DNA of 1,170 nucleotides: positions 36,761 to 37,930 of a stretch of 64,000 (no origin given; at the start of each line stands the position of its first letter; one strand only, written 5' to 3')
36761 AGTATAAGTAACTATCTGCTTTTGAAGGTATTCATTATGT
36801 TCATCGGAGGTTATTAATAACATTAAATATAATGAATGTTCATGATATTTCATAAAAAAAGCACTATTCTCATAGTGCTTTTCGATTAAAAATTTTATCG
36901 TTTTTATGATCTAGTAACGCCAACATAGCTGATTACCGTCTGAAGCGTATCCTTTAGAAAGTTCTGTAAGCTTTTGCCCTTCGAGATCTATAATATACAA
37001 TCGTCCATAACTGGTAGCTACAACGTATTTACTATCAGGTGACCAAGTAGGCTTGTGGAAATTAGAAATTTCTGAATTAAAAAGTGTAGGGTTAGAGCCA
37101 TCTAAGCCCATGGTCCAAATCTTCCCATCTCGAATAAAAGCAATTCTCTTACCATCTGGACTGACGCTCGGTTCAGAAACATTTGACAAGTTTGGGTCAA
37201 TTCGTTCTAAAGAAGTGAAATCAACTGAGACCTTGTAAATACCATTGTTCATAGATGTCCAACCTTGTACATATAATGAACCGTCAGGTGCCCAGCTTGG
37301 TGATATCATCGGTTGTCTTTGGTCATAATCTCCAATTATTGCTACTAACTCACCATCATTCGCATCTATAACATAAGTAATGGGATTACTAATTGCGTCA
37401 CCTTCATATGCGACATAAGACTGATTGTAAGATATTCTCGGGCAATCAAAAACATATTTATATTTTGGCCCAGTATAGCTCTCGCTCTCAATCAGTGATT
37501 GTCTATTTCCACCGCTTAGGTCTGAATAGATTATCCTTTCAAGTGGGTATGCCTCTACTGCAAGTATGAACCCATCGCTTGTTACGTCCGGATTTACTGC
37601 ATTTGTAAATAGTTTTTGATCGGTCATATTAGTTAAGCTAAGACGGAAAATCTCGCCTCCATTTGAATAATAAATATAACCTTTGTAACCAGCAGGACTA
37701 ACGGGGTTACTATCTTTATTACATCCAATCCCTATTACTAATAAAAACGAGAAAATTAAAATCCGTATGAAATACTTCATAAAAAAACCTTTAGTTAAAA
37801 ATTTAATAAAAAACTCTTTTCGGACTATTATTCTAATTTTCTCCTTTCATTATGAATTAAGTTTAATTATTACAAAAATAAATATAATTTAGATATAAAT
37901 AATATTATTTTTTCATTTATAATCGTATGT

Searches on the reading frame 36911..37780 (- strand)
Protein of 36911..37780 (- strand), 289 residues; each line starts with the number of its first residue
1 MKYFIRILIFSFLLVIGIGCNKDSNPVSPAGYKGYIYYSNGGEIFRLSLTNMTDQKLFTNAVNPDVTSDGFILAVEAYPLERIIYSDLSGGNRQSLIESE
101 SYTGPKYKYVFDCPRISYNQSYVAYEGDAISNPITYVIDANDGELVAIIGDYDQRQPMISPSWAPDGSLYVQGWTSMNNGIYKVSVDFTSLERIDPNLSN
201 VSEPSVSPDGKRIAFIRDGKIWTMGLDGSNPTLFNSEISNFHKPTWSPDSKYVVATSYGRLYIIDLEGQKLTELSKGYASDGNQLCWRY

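Call 33: search_protein_families(library=pfam, proteins=[window:36911-37780:-], max_evalue=0.001)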
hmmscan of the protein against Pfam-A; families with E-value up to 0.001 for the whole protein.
window:36911-37780:- (289 aa): 3 families
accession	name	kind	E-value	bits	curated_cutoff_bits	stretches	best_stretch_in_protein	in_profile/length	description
PF07676.18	PD40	-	9.4e-13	48.2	20.9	1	192-220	2-30/38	WD40-like Beta Propeller Repeat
PF10647.15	Gmad1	-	0.00036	20.9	20.5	0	140-221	53-135/251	Lipoprotein LpqB beta-propeller domain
PF00930.27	DPPIV_N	-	0.00051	19.3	22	0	182-225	26-69/354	Dipeptidyl peptidase IV (DPP IV) N-terminal region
